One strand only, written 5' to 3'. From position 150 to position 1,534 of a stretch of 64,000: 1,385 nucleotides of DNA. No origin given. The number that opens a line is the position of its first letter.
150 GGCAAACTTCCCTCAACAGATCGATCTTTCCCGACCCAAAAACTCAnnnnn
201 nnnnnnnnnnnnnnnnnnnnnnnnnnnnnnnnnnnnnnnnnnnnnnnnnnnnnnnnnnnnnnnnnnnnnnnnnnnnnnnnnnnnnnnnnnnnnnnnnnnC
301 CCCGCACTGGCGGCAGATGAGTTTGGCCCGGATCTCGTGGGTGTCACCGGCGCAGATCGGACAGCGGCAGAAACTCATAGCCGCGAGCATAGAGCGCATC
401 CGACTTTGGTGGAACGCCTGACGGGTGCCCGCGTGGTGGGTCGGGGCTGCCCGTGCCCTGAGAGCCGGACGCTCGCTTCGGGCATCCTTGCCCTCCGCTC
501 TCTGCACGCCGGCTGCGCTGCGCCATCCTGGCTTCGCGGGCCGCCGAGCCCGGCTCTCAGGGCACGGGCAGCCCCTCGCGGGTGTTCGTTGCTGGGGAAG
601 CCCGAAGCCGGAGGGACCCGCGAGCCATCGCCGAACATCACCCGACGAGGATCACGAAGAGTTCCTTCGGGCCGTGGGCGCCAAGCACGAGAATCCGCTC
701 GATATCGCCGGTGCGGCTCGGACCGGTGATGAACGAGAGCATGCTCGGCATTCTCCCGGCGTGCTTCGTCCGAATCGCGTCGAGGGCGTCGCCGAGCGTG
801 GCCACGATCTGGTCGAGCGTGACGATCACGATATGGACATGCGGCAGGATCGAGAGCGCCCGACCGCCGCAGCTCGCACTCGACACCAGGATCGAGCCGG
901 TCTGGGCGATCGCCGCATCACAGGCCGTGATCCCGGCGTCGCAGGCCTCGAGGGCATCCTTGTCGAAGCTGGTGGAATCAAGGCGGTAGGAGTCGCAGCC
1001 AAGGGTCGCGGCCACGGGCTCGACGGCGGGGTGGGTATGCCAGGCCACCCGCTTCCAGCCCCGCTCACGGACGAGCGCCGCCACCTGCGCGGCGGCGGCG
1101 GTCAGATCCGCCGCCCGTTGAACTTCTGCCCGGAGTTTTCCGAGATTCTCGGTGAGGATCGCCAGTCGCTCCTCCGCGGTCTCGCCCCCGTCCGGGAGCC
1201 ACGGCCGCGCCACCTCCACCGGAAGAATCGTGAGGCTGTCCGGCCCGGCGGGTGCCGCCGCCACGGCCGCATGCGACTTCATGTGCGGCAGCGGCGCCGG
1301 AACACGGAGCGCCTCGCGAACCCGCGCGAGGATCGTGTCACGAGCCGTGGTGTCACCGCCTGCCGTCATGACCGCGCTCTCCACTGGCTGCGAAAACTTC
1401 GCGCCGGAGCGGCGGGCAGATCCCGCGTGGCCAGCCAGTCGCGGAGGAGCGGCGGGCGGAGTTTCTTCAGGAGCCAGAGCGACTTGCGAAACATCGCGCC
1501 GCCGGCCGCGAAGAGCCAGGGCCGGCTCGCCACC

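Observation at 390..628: Three copies of a structured intergenic repeat with 26-bp inverted arms and conserved flanks (390-628, 40019-40224, 58511-58826)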

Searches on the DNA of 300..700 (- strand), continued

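Call 59: search_with_rna_model(model_id=R1, sources=[L102, L104, L105, L106, L107, L110, L111, L115, L116, L120, L122, L139, L140, L143, L145, L146, L147, L148, L154, L157, L159, L169, L173], max_evalue=1e-9, make_alignment=true)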
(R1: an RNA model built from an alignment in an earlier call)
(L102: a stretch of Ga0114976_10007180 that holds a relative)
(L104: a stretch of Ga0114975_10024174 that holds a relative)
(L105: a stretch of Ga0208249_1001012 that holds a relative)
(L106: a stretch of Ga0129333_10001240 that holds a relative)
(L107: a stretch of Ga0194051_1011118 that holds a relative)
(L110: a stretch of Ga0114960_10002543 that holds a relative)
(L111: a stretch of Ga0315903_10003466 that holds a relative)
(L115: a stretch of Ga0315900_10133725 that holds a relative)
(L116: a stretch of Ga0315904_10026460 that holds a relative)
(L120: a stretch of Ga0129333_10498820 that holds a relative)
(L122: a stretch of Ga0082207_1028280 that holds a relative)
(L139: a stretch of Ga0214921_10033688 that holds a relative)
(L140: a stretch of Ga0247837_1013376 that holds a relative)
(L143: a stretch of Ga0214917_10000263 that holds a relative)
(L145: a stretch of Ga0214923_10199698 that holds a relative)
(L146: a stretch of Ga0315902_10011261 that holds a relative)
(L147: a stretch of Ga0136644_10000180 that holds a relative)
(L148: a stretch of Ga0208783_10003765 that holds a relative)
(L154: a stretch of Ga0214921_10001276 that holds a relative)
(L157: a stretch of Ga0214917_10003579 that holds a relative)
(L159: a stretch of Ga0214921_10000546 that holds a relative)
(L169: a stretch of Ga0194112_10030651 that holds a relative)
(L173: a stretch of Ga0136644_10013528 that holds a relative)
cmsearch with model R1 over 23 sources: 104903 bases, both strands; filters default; matches with E-value up to 1e-9: 28.
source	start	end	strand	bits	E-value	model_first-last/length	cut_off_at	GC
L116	3592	3734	-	139.7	6.7e-26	1-142/142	no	0.73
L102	3687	3828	+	135.9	3.9e-25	1-142/142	no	0.73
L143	3540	3682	-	131.7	2.8e-24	1-142/142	no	0.78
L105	3510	3647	-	126.2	3.4e-23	1-142/142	no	0.75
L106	3689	3827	+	125.6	4.5e-23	1-142/142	no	0.75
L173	3517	3657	-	122.3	2.1e-22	1-142/142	no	0.7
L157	3522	3664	+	121.1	3.6e-22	1-142/142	no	0.71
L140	1082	1224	+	119.9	6.3e-22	1-142/142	no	0.66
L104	2136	2276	+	118.6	1.2e-21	1-142/142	no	0.72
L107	1563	1703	-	118.3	1.3e-21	1-142/142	no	0.69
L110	3527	3667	-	117.8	1.6e-21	1-142/142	no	0.68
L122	567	707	-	117.6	1.8e-21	1-142/142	no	0.7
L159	3499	3640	-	117.4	2e-21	1-142/142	no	0.7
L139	2956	3097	+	112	2.4e-20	1-142/142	no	0.7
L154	1192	1332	-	110.1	5.6e-20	1-142/142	no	0.72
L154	3647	3788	+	109.8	6.5e-20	1-142/142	no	0.73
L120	591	733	-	108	1.5e-19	1-142/142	no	0.71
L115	1331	1471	-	106.6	2.9e-19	1-142/142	no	0.72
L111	3514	3659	-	104.7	6.8e-19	1-142/142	no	0.7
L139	542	682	-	104.2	8.5e-19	1-142/142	no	0.7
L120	790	931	+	103.4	1.2e-18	1-142/142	no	0.7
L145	954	1094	-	101.7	2.8e-18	1-142/142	no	0.74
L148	1550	1692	-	99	9.4e-18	1-142/142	no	0.66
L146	908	1049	-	98.4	1.2e-17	1-142/142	no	0.68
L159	3666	3806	+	97.5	1.9e-17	1-142/142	no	0.7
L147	3548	3689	-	96.6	2.9e-17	1-142/142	no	0.68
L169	1579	1718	-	71.5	3.1e-12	1-142/142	no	0.76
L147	3711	3878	+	59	9.6e-10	1-142/142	no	0.7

Alignment A4: 28 matches aligned to the model, 187 columns, each read 5' to 3' on its own strand. Consensus structure (alignment columns), stored with it:
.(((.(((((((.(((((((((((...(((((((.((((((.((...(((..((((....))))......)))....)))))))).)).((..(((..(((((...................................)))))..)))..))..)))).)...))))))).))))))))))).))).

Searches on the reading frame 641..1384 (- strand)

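Call 65: search_protein_families(library=pfam, proteins=[window:641-1384:-], max_evalue=0.001)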
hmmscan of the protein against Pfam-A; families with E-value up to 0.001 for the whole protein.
window:641-1384:- (248 aa): 1 family
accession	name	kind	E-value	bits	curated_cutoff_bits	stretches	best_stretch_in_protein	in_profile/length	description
PF02589.21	LUD_dom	-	1.2e-32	113.6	22.6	1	77-247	4-189/189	LUD domain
